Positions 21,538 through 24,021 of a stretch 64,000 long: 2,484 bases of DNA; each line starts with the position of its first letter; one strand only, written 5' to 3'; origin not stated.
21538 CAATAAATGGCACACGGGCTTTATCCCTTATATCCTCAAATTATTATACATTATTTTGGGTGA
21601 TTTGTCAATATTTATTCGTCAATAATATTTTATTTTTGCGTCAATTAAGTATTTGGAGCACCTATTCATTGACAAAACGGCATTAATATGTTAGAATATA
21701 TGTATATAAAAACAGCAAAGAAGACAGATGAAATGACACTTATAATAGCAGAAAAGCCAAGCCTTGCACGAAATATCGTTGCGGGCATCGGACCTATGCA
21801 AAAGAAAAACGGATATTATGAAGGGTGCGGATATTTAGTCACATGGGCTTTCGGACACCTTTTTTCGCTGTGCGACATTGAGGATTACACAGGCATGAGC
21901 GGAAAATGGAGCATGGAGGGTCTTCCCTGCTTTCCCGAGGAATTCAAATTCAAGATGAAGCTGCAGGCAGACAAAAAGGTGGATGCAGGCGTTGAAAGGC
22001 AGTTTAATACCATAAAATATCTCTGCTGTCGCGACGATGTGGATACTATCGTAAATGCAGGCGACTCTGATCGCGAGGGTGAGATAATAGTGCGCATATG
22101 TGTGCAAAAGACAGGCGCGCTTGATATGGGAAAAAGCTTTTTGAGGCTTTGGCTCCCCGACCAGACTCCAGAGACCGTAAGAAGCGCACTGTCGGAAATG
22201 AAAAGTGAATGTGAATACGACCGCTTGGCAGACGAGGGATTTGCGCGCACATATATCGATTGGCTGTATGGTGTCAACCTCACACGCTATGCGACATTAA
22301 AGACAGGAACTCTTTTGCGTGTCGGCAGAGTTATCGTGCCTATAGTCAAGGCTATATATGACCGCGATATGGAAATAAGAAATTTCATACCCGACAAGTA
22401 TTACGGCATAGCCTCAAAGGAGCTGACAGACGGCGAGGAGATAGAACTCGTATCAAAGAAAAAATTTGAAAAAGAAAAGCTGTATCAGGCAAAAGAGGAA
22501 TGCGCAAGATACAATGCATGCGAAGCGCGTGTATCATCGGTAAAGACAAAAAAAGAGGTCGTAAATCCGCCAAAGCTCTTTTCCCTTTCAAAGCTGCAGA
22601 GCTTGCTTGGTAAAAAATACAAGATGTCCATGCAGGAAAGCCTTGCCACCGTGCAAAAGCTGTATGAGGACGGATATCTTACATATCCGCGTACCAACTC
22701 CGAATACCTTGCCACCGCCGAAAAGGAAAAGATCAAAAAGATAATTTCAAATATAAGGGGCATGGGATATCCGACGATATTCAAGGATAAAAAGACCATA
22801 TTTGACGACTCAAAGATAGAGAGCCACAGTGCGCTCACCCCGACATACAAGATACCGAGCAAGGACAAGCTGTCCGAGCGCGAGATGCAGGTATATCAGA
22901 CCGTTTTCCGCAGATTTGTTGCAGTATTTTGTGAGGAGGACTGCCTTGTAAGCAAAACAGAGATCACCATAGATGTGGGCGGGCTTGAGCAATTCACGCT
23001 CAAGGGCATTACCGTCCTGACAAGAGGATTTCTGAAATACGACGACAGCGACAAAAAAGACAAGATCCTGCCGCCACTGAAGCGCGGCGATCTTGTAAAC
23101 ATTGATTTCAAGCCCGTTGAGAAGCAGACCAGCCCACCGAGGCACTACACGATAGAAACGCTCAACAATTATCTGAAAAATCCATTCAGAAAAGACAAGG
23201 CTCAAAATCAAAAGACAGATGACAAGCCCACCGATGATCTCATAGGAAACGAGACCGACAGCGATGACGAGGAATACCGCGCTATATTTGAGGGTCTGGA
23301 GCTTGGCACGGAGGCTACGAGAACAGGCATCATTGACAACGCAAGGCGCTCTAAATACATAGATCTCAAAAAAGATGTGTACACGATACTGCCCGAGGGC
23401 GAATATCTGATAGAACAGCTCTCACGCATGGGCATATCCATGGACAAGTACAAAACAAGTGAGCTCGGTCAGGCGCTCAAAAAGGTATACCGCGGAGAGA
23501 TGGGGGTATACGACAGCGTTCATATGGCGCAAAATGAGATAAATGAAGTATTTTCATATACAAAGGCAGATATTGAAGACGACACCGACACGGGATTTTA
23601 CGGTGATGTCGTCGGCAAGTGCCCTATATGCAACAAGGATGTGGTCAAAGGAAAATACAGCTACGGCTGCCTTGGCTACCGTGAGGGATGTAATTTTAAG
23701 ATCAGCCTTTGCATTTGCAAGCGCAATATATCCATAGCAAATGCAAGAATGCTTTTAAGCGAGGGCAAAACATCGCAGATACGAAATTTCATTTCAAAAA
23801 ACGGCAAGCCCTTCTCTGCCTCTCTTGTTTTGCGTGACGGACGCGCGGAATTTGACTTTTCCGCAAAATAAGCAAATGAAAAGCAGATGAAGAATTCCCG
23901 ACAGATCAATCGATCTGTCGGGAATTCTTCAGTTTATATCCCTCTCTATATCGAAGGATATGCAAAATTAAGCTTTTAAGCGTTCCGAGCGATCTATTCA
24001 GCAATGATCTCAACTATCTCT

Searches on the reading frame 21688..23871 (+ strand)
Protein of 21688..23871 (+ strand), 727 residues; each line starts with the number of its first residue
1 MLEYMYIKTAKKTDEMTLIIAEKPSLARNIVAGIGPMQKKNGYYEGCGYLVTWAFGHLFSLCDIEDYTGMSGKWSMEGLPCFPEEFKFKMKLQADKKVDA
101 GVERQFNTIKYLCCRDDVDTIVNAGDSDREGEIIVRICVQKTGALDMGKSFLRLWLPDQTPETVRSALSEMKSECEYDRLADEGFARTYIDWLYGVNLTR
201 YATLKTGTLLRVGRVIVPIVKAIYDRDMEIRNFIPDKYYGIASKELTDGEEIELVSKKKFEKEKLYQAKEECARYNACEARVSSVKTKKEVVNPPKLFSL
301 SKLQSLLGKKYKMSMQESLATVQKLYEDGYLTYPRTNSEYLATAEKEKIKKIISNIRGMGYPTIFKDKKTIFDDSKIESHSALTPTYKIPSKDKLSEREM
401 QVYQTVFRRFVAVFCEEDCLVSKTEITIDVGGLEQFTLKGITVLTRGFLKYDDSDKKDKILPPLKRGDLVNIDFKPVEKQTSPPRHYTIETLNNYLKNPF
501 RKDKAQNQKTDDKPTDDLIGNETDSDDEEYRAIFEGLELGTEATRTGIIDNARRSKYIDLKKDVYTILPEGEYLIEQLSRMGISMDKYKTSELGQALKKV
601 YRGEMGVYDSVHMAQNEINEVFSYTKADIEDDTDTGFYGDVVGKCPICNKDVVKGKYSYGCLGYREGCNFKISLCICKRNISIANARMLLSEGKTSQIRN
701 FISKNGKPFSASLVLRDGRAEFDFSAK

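Call 91: search_protein_families(library=pfam, proteins=[window:21688-23871:+], max_evalue=0.001)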
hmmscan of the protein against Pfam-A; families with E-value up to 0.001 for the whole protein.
window:21688-23871:+ (727 aa): 3 families
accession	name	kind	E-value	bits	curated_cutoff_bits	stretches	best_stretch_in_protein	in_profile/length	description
PF01131.25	Topoisom_bac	-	7e-81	272.8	35.1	1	177-606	3-405/411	DNA topoisomerase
PF13342.12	Toprim_Crpt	-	1e-18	67.5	32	1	667-724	1-59/60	C-terminal repeat of topoisomerase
PF01751.28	Toprim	-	1.1e-05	25.9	23.1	1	17-137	1-75/96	Toprim domain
